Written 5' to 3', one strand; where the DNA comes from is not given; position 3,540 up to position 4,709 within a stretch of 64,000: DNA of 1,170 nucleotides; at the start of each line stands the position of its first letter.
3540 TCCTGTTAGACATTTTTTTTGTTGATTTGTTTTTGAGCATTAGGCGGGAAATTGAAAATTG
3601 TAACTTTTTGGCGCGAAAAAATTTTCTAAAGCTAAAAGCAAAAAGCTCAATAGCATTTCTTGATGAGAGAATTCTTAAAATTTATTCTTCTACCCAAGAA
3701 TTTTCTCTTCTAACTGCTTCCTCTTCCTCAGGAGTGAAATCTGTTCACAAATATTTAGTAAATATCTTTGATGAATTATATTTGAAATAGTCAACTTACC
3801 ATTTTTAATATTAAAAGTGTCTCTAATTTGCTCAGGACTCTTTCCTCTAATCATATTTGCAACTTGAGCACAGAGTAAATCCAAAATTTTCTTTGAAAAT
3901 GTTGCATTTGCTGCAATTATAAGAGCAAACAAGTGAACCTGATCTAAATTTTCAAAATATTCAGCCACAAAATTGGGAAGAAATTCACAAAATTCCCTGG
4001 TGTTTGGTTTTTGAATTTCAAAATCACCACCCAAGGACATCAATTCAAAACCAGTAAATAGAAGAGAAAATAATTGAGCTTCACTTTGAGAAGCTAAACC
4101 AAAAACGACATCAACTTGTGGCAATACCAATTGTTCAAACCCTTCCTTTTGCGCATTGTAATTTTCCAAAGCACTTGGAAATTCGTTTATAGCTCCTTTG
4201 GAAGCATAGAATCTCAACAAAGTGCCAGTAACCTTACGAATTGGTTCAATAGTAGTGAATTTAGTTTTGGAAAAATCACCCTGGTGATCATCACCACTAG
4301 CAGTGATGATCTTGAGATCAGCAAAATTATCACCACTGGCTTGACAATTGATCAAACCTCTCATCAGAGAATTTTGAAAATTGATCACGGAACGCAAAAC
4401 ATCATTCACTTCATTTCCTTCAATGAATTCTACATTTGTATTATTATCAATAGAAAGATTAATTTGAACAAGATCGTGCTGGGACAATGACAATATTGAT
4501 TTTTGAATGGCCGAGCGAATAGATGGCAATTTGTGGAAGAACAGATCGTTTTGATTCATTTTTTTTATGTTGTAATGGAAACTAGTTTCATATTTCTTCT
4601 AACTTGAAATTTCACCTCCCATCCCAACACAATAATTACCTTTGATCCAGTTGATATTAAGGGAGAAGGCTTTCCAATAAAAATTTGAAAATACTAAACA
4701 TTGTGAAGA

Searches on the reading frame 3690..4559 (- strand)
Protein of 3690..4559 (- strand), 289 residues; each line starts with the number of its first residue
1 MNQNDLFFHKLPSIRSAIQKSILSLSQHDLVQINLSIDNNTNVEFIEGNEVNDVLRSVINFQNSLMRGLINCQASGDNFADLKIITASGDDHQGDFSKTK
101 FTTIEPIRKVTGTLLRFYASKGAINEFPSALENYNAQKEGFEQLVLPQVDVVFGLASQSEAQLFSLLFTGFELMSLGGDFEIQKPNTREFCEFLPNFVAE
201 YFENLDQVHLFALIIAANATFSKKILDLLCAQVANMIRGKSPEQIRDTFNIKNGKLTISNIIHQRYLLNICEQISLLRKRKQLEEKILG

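Call 28: search_protein_families(library=pfam, proteins=[window:3690-4559:-])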
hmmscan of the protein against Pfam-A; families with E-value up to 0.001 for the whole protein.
window:3690-4559:- (289 aa): 1 family
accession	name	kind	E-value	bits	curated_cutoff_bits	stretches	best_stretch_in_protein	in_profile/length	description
PF01466.24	Skp1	-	7.8e-13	48.5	22.3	1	223-253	1-31/48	Skp1 family, dimerisation domain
